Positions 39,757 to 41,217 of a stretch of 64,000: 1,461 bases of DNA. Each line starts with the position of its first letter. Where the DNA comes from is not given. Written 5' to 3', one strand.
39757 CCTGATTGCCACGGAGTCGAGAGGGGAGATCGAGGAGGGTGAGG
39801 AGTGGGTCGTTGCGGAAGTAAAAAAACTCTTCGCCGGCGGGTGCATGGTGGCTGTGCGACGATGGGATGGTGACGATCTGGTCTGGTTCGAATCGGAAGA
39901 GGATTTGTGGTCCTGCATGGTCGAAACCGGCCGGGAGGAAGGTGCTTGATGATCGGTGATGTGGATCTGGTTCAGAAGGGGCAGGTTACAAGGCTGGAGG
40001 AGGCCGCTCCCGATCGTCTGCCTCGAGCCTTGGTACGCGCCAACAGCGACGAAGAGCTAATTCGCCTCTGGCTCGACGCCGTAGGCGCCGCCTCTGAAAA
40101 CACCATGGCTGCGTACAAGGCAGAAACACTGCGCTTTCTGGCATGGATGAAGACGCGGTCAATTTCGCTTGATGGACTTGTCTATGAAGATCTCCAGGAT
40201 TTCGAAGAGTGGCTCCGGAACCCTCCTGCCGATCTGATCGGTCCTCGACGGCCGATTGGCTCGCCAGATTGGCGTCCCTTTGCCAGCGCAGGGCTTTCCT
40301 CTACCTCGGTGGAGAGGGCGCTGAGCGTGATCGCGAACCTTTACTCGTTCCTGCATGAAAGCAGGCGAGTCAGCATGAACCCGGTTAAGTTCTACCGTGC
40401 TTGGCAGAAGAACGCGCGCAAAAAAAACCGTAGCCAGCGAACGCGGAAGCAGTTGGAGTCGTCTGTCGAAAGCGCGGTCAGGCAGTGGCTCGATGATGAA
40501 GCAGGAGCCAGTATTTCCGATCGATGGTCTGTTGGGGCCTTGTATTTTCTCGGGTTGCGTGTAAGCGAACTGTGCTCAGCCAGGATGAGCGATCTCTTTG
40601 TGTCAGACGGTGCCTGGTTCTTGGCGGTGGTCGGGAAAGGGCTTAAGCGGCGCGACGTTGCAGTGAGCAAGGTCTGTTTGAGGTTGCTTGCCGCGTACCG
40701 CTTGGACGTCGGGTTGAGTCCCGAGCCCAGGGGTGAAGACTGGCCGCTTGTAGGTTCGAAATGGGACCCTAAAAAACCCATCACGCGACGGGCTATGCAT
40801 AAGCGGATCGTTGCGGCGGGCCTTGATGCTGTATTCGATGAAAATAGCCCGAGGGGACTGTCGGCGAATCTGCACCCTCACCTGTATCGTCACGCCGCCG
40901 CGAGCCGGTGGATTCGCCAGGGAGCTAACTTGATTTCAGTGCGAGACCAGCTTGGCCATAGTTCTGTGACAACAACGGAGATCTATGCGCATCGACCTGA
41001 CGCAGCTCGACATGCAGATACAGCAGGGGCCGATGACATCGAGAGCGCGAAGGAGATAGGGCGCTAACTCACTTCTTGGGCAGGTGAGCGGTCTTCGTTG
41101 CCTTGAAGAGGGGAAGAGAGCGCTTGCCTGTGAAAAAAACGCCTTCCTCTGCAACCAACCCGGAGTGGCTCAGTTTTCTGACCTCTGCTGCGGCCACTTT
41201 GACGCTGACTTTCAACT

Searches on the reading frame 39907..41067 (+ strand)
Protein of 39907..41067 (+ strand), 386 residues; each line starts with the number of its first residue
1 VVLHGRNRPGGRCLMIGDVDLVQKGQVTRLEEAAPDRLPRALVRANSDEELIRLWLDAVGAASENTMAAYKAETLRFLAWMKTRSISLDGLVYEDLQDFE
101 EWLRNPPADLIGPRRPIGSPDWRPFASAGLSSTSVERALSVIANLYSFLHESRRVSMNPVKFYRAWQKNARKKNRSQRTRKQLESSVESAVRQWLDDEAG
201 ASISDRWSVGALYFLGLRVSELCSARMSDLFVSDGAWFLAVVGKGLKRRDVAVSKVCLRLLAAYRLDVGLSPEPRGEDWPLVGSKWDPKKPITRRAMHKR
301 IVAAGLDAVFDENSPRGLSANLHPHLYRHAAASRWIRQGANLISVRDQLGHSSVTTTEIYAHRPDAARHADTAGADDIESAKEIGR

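Call 3: search_protein_families(library=pfam, proteins=[window:39907-41067:+], max_evalue=0.1)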
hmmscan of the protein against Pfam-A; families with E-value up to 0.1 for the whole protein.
window:39907-41067:+ (386 aa): 2 families
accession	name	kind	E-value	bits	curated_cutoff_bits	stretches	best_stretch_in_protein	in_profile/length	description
PF00589.27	Phage_integrase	-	4.6e-21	75.8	27.1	1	199-363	18-168/172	Phage integrase family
PF02899.23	Phage_int_SAM_1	-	3e-06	27.9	22.3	1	61-105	13-57/83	Phage integrase, N-terminal SAM-like domain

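Call 4: search_protein_families(library=ncbifam, proteins=[window:39907-41067:+], max_evalue=0.1)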
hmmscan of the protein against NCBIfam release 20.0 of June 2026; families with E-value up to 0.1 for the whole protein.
window:39907-41067:+ (386 aa): 10 families
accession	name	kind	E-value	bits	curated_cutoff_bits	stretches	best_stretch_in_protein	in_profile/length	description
TIGR02224.1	recomb_XerC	equivalog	2.8e-33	115.5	335.15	1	57-362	8-276/295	tyrosine recombinase XerC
NF001399.0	PRK00283.1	subfamily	4.4e-31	108.2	279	1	54-362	11-282/300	tyrosine recombinase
TIGR02225.1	recomb_XerD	equivalog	7.3e-30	104.3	329.6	1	61-362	12-273/290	site-specific tyrosine recombinase XerD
NF040815.2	recomb_XerA_Arch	equivalog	1.5e-22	80.4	220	1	62-363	12-254/263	site-specific tyrosine recombinase/integron integrase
NF003462.0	PRK05084.1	equivalog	1.3e-17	63.5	267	1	216-366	208-347/360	tyrosine recombinase XerS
NF002331.0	PRK01287.1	subfamily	1e-12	47.8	371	1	58-362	38-311/365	site-specific tyrosine recombinase XerC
TIGR02249.1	integrase_gron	subfamily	1.1e-10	41.3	265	1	317-363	254-300/315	integron integrase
NF007370.0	PRK09870.1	subfamily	1.1e-07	31.8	221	1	198-361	26-177/200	tyrosine-type DNA invertase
NF011946.0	PRK15417.1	equivalog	1.9e-07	30.6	435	1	316-363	268-315/337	integron integrase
NF007371.0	PRK09871.1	subfamily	0.00044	19.8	222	1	316-370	127-180/198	tyrosine-type DNA invertase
